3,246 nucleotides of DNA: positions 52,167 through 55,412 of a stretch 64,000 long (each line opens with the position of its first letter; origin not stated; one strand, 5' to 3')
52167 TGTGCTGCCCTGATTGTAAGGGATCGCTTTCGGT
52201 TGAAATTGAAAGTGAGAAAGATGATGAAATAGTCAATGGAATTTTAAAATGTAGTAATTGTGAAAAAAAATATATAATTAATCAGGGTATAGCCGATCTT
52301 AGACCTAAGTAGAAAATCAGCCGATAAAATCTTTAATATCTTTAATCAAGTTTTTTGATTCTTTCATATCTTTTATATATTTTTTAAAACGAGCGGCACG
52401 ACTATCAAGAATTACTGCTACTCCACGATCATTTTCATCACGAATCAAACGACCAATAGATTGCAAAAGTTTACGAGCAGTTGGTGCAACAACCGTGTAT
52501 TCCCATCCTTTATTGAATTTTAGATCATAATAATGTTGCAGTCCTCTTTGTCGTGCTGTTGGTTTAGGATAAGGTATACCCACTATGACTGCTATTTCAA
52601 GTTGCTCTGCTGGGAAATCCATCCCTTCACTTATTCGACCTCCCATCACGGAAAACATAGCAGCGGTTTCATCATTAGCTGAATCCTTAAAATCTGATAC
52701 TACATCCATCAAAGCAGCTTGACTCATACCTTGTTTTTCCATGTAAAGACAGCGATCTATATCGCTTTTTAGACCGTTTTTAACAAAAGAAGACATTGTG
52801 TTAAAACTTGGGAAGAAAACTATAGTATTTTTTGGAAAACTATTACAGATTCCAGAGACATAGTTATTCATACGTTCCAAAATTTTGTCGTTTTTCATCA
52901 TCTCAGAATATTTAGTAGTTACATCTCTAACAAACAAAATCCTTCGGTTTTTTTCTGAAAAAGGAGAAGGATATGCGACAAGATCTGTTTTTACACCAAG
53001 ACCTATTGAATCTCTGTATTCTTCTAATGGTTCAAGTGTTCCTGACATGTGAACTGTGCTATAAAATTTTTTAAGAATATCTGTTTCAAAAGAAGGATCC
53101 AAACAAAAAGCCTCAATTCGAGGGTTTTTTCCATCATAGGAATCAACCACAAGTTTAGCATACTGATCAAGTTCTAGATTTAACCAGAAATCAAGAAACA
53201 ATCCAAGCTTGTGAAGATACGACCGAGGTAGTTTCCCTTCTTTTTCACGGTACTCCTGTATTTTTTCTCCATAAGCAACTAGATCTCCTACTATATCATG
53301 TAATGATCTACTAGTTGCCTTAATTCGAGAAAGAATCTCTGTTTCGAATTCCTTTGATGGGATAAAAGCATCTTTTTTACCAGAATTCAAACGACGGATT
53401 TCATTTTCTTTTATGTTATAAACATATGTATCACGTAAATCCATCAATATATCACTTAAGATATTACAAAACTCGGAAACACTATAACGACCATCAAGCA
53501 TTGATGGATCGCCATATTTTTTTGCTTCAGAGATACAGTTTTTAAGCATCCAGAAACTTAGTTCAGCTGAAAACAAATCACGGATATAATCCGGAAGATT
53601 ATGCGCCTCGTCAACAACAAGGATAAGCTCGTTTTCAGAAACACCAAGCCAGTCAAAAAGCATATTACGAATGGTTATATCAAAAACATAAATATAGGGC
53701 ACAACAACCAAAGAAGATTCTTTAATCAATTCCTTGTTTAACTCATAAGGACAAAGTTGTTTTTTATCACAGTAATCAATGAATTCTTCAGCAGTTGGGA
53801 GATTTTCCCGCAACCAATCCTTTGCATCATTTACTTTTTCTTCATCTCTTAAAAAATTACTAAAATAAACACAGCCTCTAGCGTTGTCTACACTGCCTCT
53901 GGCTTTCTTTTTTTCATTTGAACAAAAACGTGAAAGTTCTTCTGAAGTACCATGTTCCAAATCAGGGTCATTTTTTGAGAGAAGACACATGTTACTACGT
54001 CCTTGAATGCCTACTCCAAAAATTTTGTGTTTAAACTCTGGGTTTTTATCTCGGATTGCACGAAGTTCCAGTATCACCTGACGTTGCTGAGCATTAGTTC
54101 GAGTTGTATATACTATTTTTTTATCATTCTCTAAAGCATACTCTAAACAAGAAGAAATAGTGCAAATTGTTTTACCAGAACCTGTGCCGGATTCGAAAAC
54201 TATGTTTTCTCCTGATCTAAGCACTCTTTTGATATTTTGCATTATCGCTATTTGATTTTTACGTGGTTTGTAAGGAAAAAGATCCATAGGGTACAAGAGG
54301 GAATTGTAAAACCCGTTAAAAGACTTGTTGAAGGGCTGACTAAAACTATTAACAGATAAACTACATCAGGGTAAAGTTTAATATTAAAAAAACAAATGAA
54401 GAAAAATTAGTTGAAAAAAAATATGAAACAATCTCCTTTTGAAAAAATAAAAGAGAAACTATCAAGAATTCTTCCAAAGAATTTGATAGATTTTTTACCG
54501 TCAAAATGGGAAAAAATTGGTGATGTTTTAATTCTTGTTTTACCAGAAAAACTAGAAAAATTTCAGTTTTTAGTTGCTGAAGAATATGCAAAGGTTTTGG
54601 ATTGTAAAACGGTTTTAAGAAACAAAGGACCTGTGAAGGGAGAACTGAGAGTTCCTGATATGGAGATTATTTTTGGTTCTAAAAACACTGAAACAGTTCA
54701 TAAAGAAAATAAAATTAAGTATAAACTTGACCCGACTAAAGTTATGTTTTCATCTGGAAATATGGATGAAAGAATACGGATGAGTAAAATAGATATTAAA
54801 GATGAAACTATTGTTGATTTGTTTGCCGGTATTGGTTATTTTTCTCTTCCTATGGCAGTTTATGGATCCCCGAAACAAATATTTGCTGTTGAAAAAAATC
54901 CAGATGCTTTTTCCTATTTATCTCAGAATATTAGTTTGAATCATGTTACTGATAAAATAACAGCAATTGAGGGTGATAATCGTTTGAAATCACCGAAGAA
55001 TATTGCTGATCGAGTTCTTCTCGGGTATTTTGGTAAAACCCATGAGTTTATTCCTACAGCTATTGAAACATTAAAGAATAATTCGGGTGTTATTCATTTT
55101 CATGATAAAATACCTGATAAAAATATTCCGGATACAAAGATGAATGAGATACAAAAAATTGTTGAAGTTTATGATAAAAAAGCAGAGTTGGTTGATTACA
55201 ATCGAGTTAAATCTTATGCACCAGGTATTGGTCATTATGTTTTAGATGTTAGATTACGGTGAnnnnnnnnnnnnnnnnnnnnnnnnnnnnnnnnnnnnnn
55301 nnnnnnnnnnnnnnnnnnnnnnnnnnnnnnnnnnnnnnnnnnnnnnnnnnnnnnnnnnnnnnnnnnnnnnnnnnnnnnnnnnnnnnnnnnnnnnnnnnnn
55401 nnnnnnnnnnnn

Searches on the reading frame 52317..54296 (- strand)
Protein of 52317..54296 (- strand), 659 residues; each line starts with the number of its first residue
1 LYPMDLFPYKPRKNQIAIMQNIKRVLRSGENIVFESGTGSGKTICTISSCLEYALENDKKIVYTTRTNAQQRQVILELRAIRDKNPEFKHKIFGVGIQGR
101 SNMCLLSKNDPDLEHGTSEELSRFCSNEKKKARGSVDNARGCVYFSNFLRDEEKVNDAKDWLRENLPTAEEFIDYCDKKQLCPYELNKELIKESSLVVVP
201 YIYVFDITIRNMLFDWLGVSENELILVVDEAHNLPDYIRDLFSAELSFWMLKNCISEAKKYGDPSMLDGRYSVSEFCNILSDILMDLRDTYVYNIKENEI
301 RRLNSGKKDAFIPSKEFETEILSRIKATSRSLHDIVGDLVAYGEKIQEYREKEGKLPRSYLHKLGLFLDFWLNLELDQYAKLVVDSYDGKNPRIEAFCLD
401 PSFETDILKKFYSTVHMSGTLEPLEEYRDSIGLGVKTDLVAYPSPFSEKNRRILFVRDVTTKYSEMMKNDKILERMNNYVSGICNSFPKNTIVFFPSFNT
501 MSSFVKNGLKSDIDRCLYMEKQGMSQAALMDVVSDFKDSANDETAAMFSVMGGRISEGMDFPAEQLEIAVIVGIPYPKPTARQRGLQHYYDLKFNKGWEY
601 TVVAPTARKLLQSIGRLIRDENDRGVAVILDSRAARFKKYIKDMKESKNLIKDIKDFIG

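Call 12: search_protein_families(library=pfam, proteins=[window:52317-54296:-], max_evalue=0.00001)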
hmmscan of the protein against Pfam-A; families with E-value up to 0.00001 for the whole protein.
window:52317-54296:- (659 aa): 5 families
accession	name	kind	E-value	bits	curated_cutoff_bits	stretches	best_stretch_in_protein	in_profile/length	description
PF13307.12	Helicase_C_2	-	1.3e-34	120.1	25.3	1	483-644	4-163/170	Helicase C-terminal domain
PF06777.17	HBB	-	8.1e-34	117.4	30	1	295-465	24-190/190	Helical and beta-bridge domain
PF06733.21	DEAD_2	-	2.4e-30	105.8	21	1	63-247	1-168/172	DEAD_2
PF00270.35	DEAD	-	4.4e-08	33.5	26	1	20-128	9-111/167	DEAD/DEAH box helicase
PF04851.21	ResIII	-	6.5e-07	29.8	22.5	0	9-92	2-87/164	Type III restriction enzyme, res subunit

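Call 15: find_encoding_contigs(protein=window:52317-54296:-, flank=1000, max_places=4)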
Protein window:52317-54296:- (659 aa): no gene with exactly this product is on record in the collection.

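Call 30: search_protein_families(library=ncbifam, proteins=[window:52317-54296:-], max_evalue=0.00001)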
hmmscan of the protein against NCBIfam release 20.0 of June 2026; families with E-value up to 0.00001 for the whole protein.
window:52317-54296:- (659 aa): 7 families
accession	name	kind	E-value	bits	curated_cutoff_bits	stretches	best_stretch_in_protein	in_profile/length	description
TIGR00604.1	rad3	subfamily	3.3e-84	283.8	246.95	1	6-637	5-679/706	DNA repair helicase (rad3)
NF008729.0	PRK11747.1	equivalog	1.1e-32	113.3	598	2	407-635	458-682/703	ATP-dependent DNA helicase DinG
NF053712.1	repair_DEAH_YoaA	equivalog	1.6e-31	109.7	680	1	9-644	17-609/630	DNA repair helicase YoaA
TIGR01407.1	dinG_rel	hypoth_equivalog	2.8e-30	105.3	547.7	2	223-647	441-866/889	putative DnaQ family exonuclease/DinG family helicase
NF005981.0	PRK08074.1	equivalog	4.5e-26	91.1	789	2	402-635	664-896/931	ATP-dependent DNA helicase DinG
TIGR03117.2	cas_csf4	equivalog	4.2e-14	51.7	400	1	10-85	128-203/800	type IV CRISPR-associated DEAD/DEAH-box helicase Csf4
NF005569.0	PRK07246.1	equivalog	7.3e-07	27.9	794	0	555-646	704-795/820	bifunctional DnaQ family exonuclease/ATP-dependent helicase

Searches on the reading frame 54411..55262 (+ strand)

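Call 30: search_protein_families(library=ncbifam, proteins=[window:54411-55262:+], max_evalue=0.00001)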
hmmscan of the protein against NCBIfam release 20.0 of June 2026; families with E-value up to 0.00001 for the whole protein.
window:54411-55262:+ (283 aa): 7 families
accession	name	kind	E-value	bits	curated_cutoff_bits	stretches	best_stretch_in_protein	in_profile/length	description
NF047823.1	tRNAwyosTaw2Pyroc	equivalog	1.4e-86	290.3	550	1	11-282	8-275/277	tRNA(Phe) (4-demethylwyosine(37)-C(7)) aminocarboxypropyltransferase Taw2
NF047824.1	tRNAwyosineTaw2Meth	equivalog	2e-69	234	350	1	32-282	1-243/245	tRNA(Phe) (4-demethylwyosine(37)-C(7)) aminocarboxypropyltransferase Taw2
NF047730.1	tRNAMtaseTrm5b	equivalog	4.4e-44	151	600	1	21-275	71-322/330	tRNA (guanine(37)-N1)-methyltransferase Trm5b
NF047732.1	tRNAMtaseTrm5bMeth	equivalog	8.4e-37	126.9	500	1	4-281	73-335/337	tRNA (guanine(37)-N1)-methyltransferase Trm5b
NF047729.1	tRNAMtaseTaw21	equivalog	3.9e-30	104.9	400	1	33-281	7-249/250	tRNA 4-demethylwyosine(37)-methyltransferase Taw21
NF047728.1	tRNAMtaseTaw22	equivalog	2.7e-25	89.2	550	1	14-281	68-334/336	tRNA (guanine(37)-N1)/4-demethylwyosine(37)-methyltransferase Taw22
TIGR02469.1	CbiT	equivalog_domain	3.5e-07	30.5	78.3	1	123-227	11-117/124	precorrin-6Y C5,15-methyltransferase (decarboxylating) subunit CbiT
